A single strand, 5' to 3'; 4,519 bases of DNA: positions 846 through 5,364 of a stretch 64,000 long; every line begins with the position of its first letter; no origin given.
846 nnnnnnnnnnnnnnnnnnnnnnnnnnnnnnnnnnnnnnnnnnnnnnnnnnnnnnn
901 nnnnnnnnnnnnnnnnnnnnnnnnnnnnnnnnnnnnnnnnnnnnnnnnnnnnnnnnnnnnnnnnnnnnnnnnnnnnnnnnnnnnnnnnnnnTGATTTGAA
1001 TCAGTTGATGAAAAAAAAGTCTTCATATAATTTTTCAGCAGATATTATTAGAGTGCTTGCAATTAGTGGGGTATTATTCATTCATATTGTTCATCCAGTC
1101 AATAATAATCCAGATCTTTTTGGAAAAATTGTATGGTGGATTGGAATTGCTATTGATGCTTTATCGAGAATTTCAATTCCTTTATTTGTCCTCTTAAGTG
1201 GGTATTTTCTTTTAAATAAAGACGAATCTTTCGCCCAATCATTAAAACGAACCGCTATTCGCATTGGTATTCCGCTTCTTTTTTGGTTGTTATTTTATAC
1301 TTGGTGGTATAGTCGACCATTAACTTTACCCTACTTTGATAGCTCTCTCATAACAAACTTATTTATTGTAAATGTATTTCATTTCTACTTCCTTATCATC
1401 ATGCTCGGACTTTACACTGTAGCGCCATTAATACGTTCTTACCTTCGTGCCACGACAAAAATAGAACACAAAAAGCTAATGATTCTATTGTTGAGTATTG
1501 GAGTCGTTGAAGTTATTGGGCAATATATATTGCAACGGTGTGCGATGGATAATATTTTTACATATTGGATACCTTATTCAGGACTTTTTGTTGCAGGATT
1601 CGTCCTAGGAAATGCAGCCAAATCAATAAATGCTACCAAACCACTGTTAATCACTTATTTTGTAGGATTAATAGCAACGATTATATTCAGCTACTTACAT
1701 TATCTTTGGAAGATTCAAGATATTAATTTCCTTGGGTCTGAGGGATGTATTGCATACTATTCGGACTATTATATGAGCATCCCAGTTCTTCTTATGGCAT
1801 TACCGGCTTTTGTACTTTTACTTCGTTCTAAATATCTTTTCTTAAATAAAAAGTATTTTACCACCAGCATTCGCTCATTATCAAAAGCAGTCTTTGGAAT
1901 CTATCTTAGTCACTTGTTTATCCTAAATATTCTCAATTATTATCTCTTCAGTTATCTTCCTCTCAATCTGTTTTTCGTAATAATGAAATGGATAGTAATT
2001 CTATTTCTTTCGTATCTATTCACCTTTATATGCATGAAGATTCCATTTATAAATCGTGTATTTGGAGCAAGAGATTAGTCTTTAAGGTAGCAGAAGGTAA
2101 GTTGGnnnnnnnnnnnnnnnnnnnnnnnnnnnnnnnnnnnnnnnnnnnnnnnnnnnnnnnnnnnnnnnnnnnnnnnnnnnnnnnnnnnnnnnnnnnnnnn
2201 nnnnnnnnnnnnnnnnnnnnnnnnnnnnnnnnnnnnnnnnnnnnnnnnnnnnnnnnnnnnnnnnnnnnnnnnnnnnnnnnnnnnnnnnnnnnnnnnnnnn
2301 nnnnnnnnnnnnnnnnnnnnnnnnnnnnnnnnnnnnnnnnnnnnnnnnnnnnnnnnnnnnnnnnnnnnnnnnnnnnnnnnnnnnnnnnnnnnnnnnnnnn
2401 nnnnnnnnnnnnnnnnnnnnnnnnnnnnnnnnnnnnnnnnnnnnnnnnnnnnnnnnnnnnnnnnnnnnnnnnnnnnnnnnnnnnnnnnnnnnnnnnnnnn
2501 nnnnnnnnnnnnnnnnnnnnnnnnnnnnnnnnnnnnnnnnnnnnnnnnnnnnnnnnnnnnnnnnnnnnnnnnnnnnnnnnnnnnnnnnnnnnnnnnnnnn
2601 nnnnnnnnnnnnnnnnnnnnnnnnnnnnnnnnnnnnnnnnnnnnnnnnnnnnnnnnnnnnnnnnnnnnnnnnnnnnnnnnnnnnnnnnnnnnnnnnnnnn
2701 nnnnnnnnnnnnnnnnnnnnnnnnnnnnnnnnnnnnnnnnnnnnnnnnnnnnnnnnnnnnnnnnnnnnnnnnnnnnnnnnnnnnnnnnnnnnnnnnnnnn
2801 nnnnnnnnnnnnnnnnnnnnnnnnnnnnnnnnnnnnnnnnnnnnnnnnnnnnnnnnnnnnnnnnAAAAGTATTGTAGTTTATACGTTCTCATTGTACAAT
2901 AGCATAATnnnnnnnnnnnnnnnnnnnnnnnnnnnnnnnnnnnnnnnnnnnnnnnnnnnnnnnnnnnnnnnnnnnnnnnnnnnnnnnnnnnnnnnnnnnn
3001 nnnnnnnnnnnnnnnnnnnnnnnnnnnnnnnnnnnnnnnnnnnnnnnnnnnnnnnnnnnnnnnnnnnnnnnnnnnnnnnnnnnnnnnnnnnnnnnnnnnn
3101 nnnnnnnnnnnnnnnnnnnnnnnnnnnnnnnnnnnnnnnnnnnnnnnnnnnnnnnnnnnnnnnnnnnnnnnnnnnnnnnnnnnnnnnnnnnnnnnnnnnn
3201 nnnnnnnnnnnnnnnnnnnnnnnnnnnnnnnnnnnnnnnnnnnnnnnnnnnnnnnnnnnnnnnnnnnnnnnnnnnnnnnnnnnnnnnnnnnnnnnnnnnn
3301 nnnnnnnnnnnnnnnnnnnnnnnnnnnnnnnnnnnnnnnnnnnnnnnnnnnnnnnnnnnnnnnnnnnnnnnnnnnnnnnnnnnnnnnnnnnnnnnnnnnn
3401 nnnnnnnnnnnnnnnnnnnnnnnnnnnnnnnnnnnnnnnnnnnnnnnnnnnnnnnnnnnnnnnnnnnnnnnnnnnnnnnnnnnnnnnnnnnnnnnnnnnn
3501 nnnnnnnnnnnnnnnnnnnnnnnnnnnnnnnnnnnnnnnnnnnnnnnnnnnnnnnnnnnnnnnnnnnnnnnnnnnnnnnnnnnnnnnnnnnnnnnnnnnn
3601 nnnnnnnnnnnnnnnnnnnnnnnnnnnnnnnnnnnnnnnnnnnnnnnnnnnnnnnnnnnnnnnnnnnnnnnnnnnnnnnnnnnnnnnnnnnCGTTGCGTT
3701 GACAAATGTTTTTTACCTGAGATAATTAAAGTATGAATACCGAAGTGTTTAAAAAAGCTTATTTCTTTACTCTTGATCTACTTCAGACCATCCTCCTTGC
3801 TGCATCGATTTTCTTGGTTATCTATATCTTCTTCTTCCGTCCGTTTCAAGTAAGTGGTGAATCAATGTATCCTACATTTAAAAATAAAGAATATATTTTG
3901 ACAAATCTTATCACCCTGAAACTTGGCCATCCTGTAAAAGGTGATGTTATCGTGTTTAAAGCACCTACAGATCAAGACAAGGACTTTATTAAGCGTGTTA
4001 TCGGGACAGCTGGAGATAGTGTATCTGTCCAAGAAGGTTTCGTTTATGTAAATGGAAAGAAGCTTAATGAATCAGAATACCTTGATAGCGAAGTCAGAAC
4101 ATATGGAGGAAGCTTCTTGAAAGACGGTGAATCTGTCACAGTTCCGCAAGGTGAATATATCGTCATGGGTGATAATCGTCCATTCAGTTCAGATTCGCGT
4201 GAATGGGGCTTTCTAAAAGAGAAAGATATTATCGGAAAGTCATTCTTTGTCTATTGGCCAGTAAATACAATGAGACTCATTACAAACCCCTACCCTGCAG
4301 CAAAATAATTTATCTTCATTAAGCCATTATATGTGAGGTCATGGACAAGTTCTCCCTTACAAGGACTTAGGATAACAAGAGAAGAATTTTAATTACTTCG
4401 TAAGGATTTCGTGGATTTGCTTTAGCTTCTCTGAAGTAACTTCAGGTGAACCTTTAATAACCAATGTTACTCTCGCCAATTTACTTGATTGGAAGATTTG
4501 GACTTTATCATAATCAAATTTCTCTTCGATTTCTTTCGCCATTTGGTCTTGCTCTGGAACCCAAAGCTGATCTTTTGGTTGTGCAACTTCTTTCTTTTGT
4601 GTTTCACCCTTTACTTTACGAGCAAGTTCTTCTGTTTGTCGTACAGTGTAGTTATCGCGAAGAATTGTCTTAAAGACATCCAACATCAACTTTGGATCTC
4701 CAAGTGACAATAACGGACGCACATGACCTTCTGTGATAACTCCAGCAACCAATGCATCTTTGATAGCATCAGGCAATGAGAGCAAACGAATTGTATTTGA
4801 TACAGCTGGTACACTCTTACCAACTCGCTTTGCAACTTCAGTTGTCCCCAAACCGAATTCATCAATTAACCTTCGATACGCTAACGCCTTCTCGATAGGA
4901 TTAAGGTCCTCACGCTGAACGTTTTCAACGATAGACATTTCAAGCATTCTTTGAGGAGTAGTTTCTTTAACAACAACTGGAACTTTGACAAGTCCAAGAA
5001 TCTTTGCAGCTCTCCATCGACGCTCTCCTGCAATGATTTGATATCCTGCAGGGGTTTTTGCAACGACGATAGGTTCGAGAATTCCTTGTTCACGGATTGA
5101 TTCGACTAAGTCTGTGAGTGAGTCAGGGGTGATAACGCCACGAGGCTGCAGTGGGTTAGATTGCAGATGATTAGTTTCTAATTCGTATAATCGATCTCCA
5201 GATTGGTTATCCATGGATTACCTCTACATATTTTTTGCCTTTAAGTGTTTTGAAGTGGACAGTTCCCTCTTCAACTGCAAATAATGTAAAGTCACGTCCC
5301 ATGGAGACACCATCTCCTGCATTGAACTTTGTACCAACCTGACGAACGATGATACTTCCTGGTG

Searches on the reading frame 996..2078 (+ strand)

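Call 51: search_protein_families(library=pfam, proteins=[window:996-2078:+], max_evalue=0.0001)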
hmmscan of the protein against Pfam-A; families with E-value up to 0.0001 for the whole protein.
window:996-2078:+ (360 aa): 1 family
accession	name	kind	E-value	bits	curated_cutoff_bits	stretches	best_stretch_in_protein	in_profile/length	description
PF01757.29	Acyl_transf_3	-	1.1e-27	97.4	31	1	14-346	3-324/326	Acyltransferase domain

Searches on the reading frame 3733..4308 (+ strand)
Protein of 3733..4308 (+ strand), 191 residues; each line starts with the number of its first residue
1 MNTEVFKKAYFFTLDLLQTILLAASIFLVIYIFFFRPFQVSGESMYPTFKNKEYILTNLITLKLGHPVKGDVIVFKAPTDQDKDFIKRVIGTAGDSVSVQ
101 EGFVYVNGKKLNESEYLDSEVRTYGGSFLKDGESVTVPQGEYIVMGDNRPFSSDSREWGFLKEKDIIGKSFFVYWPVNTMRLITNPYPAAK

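Call 51: search_protein_families(library=pfam, proteins=[window:3733-4308:+], max_evalue=0.0001)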
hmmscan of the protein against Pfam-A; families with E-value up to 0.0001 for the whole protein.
window:3733-4308:+ (191 aa): 1 family
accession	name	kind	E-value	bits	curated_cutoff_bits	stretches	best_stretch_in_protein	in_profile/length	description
PF10502.14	Peptidase_S26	-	9.9e-49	166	22.9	1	15-175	3-168/168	Signal peptidase, peptidase S26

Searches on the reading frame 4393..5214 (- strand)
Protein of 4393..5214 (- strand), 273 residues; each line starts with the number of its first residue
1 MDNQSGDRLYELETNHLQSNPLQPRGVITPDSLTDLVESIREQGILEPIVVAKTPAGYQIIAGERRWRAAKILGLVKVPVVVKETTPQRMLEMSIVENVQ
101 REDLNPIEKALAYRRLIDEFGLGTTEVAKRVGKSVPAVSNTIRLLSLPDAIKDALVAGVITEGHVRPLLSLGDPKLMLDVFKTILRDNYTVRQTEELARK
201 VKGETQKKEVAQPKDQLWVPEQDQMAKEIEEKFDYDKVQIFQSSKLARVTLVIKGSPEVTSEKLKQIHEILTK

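Call 51: search_protein_families(library=pfam, proteins=[window:4393-5214:-], max_evalue=0.0001)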
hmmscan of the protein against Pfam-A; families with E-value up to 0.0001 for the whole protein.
window:4393-5214:- (273 aa): 2 families
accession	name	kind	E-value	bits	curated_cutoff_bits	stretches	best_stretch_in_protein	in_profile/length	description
PF17762.8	HTH_ParB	-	1.9e-33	115.1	22.6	1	102-202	1-101/102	ParB HTH domain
PF02195.25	ParB_N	-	1.1e-30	105.9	26.3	1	8-100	2-95/95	ParB N-terminal domain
